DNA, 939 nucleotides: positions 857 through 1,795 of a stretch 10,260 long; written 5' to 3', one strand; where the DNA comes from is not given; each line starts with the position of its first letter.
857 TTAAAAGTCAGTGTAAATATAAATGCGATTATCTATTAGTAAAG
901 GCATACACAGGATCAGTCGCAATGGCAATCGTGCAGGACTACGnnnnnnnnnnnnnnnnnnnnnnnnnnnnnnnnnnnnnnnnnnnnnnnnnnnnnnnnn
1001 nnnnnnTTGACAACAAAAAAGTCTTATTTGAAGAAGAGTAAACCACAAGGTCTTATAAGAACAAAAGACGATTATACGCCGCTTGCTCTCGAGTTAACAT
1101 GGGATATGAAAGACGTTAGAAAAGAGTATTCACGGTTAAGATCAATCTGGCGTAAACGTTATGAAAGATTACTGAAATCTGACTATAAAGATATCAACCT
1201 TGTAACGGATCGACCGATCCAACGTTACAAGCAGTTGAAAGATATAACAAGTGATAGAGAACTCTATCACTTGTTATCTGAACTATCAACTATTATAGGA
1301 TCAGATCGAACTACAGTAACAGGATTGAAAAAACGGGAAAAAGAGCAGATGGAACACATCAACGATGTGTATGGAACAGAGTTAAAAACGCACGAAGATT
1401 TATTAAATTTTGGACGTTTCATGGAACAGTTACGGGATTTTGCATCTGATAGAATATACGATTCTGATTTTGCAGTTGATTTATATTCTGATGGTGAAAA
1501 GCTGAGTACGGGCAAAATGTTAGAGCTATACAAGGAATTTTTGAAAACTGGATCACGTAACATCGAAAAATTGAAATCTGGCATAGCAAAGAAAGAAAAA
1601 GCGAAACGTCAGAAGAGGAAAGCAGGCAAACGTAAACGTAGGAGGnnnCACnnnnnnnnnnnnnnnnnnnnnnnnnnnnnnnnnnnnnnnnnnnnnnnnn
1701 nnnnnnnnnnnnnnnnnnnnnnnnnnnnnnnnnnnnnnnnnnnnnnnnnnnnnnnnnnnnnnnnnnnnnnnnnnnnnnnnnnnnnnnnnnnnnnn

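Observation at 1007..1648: Terminal protein candidate with ambiguous start: independent TTG start versus +1 frameshift/indel fusion with the upstream ORF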

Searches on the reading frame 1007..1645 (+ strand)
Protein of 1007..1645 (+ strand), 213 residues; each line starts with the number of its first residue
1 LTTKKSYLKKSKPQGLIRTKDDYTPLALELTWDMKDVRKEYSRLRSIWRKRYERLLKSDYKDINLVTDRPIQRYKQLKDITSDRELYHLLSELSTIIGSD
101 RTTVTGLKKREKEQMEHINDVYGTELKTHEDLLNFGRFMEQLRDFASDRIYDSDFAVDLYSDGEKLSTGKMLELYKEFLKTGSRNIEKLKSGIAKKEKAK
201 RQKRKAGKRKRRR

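Call 6: search_protein_families(library=phrogs, proteins=[window:1007-1645:+], max_evalue=0.01)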
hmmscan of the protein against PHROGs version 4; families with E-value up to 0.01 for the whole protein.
window:1007-1645:+ (213 aa): 0 families

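Call 7: search_protein_families(library=pfam, proteins=[window:1007-1645:+], max_evalue=0.1)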
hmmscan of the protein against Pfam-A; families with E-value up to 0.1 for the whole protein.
window:1007-1645:+ (213 aa): 0 families

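Call 9: find_homologous_proteins(query=window:1007-1645:+, max_evalue=0.001)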
Query window:1007-1645:+ (213 aa): 1572 proteins with E <= 0.001 among 1899 candidates; the best 120 are listed.
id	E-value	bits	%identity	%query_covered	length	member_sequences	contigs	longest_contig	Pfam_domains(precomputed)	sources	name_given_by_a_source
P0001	1.7e-128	444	98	100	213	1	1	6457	-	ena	-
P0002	2.5e-128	443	98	100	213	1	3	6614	-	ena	-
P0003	3.6e-128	443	98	100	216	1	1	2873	-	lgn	-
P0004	1.4e-127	441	97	100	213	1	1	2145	-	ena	-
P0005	2.5e-127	440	97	100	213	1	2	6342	-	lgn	-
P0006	4.3e-127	439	97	100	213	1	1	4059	-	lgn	-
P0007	4.8e-127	439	97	100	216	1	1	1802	-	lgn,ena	-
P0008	5.6e-127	439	95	93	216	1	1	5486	-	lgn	-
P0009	6.8e-127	439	97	100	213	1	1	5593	-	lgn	-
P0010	8.6e-127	438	96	100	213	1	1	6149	-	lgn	-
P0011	1.1e-126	438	96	100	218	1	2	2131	-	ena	-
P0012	1.2e-126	438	97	100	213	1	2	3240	-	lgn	-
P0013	1.2e-126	438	97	100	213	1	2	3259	-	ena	-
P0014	1.4e-126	438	97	100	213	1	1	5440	-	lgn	-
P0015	1.5e-126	438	97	100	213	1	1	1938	-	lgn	-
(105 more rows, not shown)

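Call 14: find_related_loci(query=window:1007-1645:+, collection=viral_contigs, flank=10000)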
Query window:1007-1645:+ (213 aa) in viral_contigs; peptide patterns used: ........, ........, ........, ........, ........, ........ (x = any residue, [..] = any of these).
79 stretches matched a pattern; 65 encode a relative of the query (tblastn E <= 1e-3); 65 distinct loci.
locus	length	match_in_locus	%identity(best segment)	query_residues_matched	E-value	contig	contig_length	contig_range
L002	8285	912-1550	97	1-213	3e-135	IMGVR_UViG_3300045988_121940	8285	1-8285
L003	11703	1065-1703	97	1-213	2e-135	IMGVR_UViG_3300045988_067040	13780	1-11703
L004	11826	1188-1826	96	1-213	6e-135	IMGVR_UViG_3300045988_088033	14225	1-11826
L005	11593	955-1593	96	1-213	4e-134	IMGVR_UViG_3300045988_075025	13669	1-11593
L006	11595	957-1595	96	1-213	3e-134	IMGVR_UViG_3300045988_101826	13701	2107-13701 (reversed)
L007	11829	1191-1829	95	1-213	5e-134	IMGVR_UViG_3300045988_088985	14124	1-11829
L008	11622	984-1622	96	1-213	7e-134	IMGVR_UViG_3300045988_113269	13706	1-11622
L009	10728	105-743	95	1-213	1e-133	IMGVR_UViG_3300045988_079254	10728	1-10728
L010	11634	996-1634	95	1-213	6e-133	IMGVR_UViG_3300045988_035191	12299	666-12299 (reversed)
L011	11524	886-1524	96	1-213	3e-133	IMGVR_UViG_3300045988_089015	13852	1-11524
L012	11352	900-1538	95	1-213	1e-132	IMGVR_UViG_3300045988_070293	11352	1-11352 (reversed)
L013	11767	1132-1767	95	1-213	1e-131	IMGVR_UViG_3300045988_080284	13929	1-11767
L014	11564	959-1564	95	1-202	5e-127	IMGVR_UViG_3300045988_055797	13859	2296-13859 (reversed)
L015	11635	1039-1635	94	1-199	2e-125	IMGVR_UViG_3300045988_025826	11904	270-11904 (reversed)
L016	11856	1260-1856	95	1-199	4e-125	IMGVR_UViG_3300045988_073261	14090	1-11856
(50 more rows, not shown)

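Call 18: search_protein_representatives(protein=window:1007-1645:+)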
Query: 213 residues. Proteins with E-value up to 0.001 (for the whole library): 485; up to 1e-10: 89; up to 1e-30: 4. The best 150 are listed.
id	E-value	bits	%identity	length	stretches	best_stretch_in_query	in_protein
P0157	5.9e-122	421.0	94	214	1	1-213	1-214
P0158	1.2e-51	191.5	93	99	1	115-213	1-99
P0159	1.5e-47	178.1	82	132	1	34-138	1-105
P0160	3.6e-33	131.2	73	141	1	119-213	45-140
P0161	9.1e-28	113.6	40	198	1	21-210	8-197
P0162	9.2e-27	110.3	39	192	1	15-182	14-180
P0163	4.4e-23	98.3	81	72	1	146-212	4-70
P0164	2.7e-18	82.7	33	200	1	16-196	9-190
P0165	4.7e-18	81.9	37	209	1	33-198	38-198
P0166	9.7e-18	80.9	38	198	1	22-165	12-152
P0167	4.1e-17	78.8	36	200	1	23-196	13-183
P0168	5.9e-17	78.3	34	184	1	31-187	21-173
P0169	1.5e-16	77.0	34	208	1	20-205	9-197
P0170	2.6e-16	76.2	50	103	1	46-150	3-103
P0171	3.1e-16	76.0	38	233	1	31-208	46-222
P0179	1.2e-14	70.8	30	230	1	20-203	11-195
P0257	2.6e-10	56.6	31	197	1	22-206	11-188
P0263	3.3e-10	56.3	30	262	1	20-201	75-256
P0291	2.1e-09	53.7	30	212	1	16-209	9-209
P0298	2.9e-09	53.2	29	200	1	28-211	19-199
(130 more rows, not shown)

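Call 20: search_solved_structures(query=A1, max_evalue=10, show_alignments=2)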
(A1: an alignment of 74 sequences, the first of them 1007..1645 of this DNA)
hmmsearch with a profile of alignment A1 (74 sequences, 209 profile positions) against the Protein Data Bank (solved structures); distinct sequences matched with E-value up to 10: 0.

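Call 21: search_protein_families(library=phrogs, alignment_id=A1, max_evalue=0.01)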
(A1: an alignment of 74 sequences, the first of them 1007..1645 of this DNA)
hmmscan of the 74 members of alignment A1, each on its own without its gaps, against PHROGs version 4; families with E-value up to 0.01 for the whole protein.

A. member 1, window:1007-1645:+ (213 aa): 0 families

B. families by the number of members that match (of 74 scanned): 15 families
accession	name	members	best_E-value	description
phrog_6424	-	1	3.3e-05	-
phrog_28265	-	1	0.00011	-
phrog_16150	-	1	0.00014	tail assembly protein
phrog_138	-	1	0.00033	major head protein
phrog_17790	-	1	0.00041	-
phrog_3735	-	1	0.00054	-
phrog_12305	-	1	0.00066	ParB-like partition protein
phrog_33482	-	1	0.001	-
phrog_29327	-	1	0.0023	-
phrog_9386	-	1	0.0027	-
phrog_2667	-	1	0.005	internal head protein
phrog_22683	-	1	0.0066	-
phrog_38405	-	1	0.0068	-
phrog_16597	-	1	0.0086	-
phrog_14123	-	1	0.0093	-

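Call 22: search_protein_families(library=pfam, alignment_id=A1, max_evalue=0.1)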
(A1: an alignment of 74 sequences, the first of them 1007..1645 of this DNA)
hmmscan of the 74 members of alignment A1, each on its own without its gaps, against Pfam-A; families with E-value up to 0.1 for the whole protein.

A. member 1, window:1007-1645:+ (213 aa): 0 families

B. families by the number of members that match (of 74 scanned): 75 families (the first 25 are shown)
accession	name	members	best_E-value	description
PF23988.1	DUF7309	2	0.0014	Domain of unknown function (DUF7309)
PF09670.15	Cas_Cas02710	2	0.0083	Csm6 HEPN domain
PF20881.2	G1_gp67_C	2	0.0098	Phage G1 gp67, C-terminal domain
PF20105.4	DUF6495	2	0.012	Family of unknown function (DUF6495)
PF02637.23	GatB_Yqey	2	0.026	GatB domain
PF07068.17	Gp23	1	8.1e-05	Major capsid protein Gp23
PF25672.1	BBH37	1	0.00069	BBH37 helical domain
PF04513.17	Baculo_PEP_C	1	0.00087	Baculovirus polyhedron envelope protein, PEP, C terminus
PF14175.11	YaaC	1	0.0037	YaaC-like Protein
PF21861.2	RepB_C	1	0.0043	Replication protein RepB, C-terminal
PF21220.3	RecQ-1-like_HTH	1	0.0062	RecQ-1-like, helix-turn-helix domain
PF11505.13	DUF3216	1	0.0069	Protein of unknown function (DUF3216)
PF04120.17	Iron_permease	1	0.008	Low affinity iron permease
PF01037.27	AsnC_trans_reg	1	0.0089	Lrp/AsnC ligand binding domain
PF18644.7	Phage_int_SAM_6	1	0.0094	Phage integrase SAM-like domain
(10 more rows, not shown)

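Call 28: search_dna_similar(query=window:1007-1645:+, collection=phages, mode=protein, max_evalue=0.001, max_rows=40)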
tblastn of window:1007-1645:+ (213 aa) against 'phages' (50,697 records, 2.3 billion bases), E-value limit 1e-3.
Records with a match: 4; places in all: 4; records where one place covers at least 80% of the query: 1.
Best place of each record, by identity: 60-80% 1; <60% 3.
By first word of the organism name: Bacteriophage 4.
By host as written in the record: - 4.
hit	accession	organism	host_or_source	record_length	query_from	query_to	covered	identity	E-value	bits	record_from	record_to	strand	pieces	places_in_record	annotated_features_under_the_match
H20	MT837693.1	Bacteriophage sp.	human fecal samples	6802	1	193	91%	69.6%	1e-82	273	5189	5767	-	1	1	record has no annotation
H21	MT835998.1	Bacteriophage sp.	human fecal samples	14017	8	171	77%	31.7%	8e-11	66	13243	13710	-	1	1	record has no annotation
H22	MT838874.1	Bacteriophage sp.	human fecal samples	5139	23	164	67%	29.9%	9e-9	60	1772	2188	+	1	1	record has no annotation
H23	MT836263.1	Bacteriophage sp.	human fecal samples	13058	23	115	44%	35.1%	1e-4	48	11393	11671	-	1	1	record has no annotation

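Call 35: predict_structure(alignment_id=A2)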
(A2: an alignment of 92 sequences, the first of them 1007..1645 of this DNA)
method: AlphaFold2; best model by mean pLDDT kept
length: 213 residues; sequences in the alignment: 92
mean_pLDDT: 88.0   pTM: 0.76
mean pLDDT of the five models: 88.0, 86.2, 85.8, 85.7, 85.2
residues with pLDDT >= 90: 135; 70-90: 48; 50-70: 29; < 50: 1
segments of 3 or more residues with pLDDT < 50: none
pLDDT, mean of each block of 10 residues (from residue 1): 54 85 98 98 98 97 93 98 98 96 96 95 94 92 81 64 70 90 76 84 91 86
secondary structure, 60 per line:
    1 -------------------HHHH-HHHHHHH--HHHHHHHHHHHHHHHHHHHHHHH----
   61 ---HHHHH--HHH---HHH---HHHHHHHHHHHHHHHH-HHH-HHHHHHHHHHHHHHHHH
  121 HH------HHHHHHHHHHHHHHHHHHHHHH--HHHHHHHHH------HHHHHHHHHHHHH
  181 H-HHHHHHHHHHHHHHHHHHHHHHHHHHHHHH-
elements in order: H20-23 H25-31 H34-56 H64-68 H83-98 H104-122 H129-150 H153-161 H168-181 H183-212

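Call 54: fold_search(model_id=the predicted structure, library=viral)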
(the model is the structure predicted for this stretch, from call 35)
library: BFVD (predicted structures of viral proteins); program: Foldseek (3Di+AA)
matches with E <= 10: 82; with E <= 0.001: 4
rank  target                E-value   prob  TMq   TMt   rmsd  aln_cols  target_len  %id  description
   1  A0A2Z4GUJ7            1.1e-08  1.00  0.57  0.63   9.8       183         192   32  (no name in the UniProt tables at hand)
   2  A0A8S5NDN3            1.6e-05  1.00  0.56  0.54   5.2       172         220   19  Uncharacterized protein [Podoviridae sp. ctFkM10]
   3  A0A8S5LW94            2.1e-05  1.00  0.50  0.51  10.9       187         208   27  Uncharacterized protein [Podoviridae sp. ctoyw14]
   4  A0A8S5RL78            9.6e-04  1.00  0.44  0.47   4.7       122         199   27  Uncharacterized protein [virus sp. ctxAI8]
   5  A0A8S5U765            4.8e-02  0.97  0.40  0.39   9.8       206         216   16  Uncharacterized protein [Podoviridae sp. ctDd04]
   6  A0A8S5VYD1            5.9e-02  1.00  0.41  0.43   4.2       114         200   18  Uncharacterized protein [Tectiviridae sp.]
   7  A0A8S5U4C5            5.9e-02  0.98  0.42  0.44  11.1       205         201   18  Uncharacterized protein [Podoviridae sp. ctZDN4]
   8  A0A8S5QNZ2            6.6e-02  0.96  0.37  0.44   9.6       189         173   17  Spindle and kinetochore-associated protein 1 [Podoviridae sp. ctPbe19]
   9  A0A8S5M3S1            7.3e-02  0.96  0.39  0.43  10.5       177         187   16  Uncharacterized protein [Podoviridae sp. ctq8112]
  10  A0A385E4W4            1.0e-01  0.97  0.46  0.42  12.8       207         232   18  (no name in the UniProt tables at hand)
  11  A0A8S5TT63            1.5e-01  0.96  0.45  0.51  10.6       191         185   13  Uncharacterized protein [Podoviridae sp. ct1ev3]
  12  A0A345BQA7            1.7e-01  0.57  0.27  0.30  13.6       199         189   16  (no name in the UniProt tables at hand)
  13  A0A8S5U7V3            2.1e-01  0.47  0.30  0.29  14.5       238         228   14  Uncharacterized protein [Podoviridae sp. ctdet19]
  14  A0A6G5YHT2            3.1e-01  0.92  0.40  0.41   7.4       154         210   19  (no name in the UniProt tables at hand)
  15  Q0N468                7.7e-01  0.06  0.15  0.10  18.7       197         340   15  BJDP [Clanis bilineata nucleopolyhedrovirus]
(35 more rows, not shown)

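Call 56: find_encoding_contigs(protein=P0164, flank=4000, max_places=2)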
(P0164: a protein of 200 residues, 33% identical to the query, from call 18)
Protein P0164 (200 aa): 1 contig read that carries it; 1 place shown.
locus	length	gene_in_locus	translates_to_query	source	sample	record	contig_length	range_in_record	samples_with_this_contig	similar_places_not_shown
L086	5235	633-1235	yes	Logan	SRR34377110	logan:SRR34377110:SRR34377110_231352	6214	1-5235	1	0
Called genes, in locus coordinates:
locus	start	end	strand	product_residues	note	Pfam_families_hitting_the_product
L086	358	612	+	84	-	-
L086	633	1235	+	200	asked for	-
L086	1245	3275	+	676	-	PF03175:DNA_pol_B_2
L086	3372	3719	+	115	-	PF17427:Phi29_Phage_SSB (weak)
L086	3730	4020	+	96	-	-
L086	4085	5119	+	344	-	PF05894:Podovirus_Gp16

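Call 57: find_encoding_contigs(protein=P0179, flank=4000, max_places=2)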
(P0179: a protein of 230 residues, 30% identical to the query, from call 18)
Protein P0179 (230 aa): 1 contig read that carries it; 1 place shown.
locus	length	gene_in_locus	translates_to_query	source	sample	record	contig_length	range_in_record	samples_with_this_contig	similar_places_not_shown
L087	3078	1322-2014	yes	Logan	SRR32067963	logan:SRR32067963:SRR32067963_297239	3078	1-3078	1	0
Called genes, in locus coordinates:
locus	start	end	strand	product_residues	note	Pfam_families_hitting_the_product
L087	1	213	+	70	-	?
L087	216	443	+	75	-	-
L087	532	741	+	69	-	-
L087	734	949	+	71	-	-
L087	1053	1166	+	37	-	-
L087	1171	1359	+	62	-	-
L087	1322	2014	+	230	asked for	-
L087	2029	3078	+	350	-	?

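Call 59: find_encoding_contigs(protein=P0263, flank=4000, max_places=1)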
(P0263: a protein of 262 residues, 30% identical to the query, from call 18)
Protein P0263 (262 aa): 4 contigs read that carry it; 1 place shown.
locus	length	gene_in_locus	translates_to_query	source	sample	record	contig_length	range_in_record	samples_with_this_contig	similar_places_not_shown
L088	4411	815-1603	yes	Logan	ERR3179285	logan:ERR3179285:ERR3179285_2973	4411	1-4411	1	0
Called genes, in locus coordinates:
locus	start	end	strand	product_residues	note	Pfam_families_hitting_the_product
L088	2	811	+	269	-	?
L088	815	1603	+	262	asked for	-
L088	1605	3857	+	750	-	PF03175:DNA_pol_B_2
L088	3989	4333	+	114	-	-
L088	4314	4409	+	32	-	?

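Call 60: find_encoding_contigs(protein=P0291, flank=4000, max_places=1)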
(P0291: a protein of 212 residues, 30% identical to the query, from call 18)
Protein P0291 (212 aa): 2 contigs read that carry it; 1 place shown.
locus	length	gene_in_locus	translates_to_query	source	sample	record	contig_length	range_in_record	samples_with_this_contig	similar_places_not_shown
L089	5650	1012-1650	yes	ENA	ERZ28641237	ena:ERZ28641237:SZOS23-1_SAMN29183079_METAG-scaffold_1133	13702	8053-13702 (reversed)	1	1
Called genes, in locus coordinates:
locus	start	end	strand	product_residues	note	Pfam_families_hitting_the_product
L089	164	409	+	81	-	-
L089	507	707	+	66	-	-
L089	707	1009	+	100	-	-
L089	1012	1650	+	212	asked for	-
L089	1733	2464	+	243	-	-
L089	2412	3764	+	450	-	PF03175:DNA_pol_B_2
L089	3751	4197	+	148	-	PF17427:Phi29_Phage_SSB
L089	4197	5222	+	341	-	PF05894:Podovirus_Gp16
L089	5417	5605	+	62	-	-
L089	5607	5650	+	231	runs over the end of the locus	PF01520:Amidase_3, PF05036:SPOR (weak)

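Call 61: find_encoding_contigs(protein=P0257, flank=4000, max_places=1)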
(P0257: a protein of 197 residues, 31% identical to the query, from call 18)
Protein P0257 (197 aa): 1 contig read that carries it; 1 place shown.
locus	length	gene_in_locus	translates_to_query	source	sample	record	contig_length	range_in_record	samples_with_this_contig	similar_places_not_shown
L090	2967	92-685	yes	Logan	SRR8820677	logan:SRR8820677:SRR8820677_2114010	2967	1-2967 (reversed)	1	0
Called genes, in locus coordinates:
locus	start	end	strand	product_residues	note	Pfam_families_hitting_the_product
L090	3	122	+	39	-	?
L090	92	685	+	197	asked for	-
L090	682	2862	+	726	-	PF03175:DNA_pol_B_2 (faint)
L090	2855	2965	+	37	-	?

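Call 62: find_encoding_contigs(protein=P0298, flank=4000, max_places=1)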
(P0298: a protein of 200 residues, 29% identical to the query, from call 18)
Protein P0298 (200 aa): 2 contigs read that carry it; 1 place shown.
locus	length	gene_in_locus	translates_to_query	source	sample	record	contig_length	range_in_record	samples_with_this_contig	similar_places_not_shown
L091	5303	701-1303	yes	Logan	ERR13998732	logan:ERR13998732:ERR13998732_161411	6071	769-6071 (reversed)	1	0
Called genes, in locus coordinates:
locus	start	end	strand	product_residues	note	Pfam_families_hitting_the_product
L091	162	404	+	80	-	-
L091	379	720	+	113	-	-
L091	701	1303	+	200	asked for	-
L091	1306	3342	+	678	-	PF03175:DNA_pol_B_2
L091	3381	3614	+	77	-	-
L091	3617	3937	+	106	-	-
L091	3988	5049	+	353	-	PF05894:Podovirus_Gp16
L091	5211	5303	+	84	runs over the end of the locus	-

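Call 69: search_protein_families(library=ncbifam, proteins=[window:1007-1645:+], max_evalue=1)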
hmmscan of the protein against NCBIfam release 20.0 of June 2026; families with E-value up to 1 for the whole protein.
window:1007-1645:+ (213 aa): 0 families
